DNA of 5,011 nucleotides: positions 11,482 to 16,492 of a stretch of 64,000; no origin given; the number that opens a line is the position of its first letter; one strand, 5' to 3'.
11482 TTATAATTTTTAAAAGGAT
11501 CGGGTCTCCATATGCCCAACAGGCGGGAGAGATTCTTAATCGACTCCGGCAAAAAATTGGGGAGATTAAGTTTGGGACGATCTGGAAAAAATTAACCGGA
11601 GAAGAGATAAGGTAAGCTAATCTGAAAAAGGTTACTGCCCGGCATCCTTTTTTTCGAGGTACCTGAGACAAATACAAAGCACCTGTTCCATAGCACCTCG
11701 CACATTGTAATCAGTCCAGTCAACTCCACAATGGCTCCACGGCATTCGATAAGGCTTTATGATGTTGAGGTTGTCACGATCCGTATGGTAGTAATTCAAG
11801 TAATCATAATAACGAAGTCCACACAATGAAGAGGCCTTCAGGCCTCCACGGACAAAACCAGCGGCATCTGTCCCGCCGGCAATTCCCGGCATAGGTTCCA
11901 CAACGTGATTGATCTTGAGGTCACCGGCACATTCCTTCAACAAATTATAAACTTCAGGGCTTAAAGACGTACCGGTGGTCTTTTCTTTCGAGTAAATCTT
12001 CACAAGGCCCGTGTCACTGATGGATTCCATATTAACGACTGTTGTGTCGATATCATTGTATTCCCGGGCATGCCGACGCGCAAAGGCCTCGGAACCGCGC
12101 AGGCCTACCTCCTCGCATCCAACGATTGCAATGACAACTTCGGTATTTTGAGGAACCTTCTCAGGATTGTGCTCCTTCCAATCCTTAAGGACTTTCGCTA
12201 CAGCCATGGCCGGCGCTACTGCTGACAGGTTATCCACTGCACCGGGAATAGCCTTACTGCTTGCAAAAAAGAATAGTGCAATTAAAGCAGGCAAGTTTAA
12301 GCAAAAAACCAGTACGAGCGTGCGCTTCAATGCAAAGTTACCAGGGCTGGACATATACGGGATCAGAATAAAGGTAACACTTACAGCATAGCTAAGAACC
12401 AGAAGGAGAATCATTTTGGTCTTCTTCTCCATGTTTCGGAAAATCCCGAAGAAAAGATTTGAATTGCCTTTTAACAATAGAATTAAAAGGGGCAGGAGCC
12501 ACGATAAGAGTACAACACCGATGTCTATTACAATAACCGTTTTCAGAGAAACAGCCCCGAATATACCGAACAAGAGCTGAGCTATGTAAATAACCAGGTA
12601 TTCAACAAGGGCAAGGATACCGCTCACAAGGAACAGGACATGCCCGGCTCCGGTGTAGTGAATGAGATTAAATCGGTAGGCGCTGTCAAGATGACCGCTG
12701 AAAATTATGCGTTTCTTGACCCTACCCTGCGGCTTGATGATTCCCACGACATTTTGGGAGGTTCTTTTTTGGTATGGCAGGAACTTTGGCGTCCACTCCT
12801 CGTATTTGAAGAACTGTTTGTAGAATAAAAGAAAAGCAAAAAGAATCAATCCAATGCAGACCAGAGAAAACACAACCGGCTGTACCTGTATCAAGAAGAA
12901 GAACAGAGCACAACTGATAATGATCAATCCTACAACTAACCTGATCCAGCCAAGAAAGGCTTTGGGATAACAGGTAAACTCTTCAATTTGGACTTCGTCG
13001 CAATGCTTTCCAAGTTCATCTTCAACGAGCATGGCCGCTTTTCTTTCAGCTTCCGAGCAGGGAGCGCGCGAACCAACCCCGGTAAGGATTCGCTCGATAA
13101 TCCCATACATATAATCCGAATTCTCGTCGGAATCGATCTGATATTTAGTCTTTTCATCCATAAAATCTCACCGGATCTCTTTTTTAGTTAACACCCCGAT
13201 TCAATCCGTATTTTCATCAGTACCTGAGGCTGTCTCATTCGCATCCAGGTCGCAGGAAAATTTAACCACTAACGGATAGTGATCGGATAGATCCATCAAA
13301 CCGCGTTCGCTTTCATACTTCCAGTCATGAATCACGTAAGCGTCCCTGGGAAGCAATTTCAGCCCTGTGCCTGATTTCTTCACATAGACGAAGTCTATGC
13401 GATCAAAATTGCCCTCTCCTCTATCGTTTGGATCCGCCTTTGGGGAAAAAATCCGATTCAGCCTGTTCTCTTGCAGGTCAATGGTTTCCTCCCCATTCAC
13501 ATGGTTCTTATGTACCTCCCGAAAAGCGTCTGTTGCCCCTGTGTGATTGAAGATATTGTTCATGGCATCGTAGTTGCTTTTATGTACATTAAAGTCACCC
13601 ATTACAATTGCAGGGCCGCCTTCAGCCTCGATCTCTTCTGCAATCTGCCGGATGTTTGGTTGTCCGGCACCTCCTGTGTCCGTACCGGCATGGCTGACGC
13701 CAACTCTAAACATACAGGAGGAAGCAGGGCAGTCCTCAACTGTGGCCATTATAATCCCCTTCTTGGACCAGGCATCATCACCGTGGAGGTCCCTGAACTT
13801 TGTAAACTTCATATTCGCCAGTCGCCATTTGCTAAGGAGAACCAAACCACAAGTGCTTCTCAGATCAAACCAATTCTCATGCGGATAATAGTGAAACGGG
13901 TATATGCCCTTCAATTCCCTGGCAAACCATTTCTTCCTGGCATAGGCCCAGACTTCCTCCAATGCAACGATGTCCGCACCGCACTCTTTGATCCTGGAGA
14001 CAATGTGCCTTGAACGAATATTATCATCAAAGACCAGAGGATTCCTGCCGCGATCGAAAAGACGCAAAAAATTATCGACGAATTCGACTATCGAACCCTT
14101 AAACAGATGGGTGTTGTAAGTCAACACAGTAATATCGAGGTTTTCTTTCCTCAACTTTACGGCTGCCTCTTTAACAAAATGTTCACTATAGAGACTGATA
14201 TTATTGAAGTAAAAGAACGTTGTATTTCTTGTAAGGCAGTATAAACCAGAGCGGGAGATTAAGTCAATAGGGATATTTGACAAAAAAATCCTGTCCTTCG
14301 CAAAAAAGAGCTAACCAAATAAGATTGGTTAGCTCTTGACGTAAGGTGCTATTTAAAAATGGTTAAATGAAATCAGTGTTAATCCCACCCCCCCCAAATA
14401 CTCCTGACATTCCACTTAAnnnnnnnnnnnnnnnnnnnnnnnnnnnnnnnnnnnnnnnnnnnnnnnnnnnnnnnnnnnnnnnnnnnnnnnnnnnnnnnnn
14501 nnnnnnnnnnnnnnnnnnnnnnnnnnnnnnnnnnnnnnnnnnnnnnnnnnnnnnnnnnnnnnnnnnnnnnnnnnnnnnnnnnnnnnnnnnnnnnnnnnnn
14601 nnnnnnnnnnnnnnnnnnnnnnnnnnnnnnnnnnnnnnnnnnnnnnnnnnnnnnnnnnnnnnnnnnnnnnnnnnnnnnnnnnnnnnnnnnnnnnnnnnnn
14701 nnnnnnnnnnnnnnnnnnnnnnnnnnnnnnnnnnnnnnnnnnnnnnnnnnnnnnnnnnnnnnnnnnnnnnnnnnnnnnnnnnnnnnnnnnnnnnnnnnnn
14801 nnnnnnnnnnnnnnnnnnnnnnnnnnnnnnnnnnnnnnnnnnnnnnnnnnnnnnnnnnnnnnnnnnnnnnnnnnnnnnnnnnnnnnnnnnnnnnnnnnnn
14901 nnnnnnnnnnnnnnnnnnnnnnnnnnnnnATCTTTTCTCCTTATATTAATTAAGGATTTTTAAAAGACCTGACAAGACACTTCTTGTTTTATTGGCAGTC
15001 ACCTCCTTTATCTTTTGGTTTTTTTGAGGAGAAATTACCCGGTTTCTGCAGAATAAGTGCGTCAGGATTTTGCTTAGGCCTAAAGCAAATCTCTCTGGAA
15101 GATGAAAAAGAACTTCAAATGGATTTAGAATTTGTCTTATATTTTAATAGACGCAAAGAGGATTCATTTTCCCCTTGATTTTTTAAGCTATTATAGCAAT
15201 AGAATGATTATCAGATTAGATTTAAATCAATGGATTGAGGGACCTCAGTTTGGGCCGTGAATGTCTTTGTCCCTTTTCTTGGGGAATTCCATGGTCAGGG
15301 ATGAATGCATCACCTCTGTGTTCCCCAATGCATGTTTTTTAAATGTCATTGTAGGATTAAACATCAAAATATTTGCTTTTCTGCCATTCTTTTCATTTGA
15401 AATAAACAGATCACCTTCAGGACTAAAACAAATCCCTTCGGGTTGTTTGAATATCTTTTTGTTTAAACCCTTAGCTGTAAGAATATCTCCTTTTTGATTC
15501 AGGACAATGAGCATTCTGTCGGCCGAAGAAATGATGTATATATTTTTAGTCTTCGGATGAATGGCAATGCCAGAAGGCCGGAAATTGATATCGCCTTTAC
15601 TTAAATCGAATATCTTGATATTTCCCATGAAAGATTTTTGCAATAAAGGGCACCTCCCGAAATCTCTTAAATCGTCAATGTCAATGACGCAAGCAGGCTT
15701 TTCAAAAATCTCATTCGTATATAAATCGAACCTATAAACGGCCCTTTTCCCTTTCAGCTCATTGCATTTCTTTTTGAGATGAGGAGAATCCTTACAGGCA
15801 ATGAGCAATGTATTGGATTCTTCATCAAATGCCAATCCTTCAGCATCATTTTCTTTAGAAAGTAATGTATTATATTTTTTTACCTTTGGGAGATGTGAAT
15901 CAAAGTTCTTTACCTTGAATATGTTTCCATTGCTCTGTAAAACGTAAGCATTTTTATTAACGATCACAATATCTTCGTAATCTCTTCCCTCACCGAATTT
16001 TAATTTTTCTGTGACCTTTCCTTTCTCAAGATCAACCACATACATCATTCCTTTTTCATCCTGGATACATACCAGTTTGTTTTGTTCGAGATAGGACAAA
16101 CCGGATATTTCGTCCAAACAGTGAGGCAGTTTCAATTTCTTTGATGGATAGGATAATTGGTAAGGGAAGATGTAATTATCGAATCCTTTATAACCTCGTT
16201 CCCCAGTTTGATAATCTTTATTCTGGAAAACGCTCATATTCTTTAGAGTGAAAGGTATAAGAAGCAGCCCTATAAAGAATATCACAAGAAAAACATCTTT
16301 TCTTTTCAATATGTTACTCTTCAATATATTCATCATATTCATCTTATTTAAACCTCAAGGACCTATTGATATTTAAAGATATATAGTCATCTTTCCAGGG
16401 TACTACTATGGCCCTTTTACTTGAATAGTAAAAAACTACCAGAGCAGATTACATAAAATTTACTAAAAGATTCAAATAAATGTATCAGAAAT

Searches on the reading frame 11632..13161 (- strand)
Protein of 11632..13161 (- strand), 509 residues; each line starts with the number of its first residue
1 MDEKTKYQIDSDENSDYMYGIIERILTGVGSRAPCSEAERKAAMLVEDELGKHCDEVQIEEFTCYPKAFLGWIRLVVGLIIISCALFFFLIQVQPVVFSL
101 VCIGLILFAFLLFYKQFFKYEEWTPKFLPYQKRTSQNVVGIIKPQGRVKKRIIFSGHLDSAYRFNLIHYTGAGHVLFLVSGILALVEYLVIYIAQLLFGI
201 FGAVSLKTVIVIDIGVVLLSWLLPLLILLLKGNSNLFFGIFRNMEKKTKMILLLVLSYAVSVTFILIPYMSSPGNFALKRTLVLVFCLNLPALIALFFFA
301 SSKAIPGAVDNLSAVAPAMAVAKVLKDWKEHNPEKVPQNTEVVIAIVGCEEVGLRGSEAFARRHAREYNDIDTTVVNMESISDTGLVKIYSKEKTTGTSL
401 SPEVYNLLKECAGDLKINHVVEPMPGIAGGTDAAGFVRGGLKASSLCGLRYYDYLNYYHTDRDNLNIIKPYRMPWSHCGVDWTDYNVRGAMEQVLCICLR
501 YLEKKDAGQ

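Call 25: search_protein_families(library=pfam, proteins=[window:11632-13161:-], max_evalue=0.01)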
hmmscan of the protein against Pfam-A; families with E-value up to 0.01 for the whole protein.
window:11632-13161:- (509 aa): 3 families
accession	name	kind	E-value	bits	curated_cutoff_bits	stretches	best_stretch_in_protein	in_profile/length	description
PF04389.22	Peptidase_M28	-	6.6e-23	81.9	21.3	1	306-470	28-179/193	Peptidase family M28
PF01546.33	Peptidase_M20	-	2.2e-06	28.2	24.6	1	316-440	38-167/206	Peptidase family M20/M25/M40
PF05343.19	Peptidase_M42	-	6.5e-06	25.8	23.2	1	309-440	133-261/292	M42 glutamyl aminopeptidase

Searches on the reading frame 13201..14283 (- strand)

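Call 25: search_protein_families(library=pfam, proteins=[window:13201-14283:-], max_evalue=0.01)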
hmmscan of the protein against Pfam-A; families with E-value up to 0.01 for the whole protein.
window:13201-14283:- (360 aa): 1 family
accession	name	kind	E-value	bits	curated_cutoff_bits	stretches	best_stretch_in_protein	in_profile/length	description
PF03372.29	Exo_endo_phos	-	4.1e-14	53.3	24.5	1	87-335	15-225/225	Endonuclease/Exonuclease/phosphatase family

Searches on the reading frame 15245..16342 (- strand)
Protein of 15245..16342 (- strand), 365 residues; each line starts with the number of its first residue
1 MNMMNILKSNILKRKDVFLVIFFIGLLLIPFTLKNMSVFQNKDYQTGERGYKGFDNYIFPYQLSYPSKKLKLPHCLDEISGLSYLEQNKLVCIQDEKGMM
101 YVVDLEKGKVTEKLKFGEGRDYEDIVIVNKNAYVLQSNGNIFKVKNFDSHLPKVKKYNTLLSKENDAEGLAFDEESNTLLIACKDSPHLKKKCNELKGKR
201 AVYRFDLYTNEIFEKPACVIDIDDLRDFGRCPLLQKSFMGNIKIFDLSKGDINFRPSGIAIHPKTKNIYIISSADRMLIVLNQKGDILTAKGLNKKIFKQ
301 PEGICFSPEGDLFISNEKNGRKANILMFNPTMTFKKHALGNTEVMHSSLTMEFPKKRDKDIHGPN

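Call 25: search_protein_families(library=pfam, proteins=[window:15245-16342:-], max_evalue=0.01)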
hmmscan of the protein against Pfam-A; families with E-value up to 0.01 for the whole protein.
window:15245-16342:- (365 aa): 8 families
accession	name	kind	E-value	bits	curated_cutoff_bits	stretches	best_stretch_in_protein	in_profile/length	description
PF06977.17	SdiA-regulated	-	4.1e-13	49.5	21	2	71-195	17-149/249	SdiA-regulated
PF01436.27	NHL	-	1.8e-05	24.9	20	0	298-321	1-24/28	NHL repeat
PF25174.1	Beta-prop_THOC3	-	0.00029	20.4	305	0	78-186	90-193/272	THOC3 beta-propeller domain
PF24807.1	WD40_CDC20-Fz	-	0.00066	19.5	200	1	72-185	47-156/292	CDC20/Fizzy WD40 domain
PF13570.13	Beta-prop_ACSF4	-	0.002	18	133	0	90-116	274-300/329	Beta-alanine-activating enzyme, beta-propeller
PF12894.13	ANAPC4_WD40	-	0.0032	18.1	22.9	0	78-119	40-81/91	Anaphase-promoting complex subunit 4 WD40 domain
PF05787.19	PhoX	-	0.0033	17.1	24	0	288-345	418-473/515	Alkaline phosphatase PhoX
PF13449.12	Phytase-like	-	0.0076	16.6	27.6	0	300-334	69-100/284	Esterase-like activity of phytase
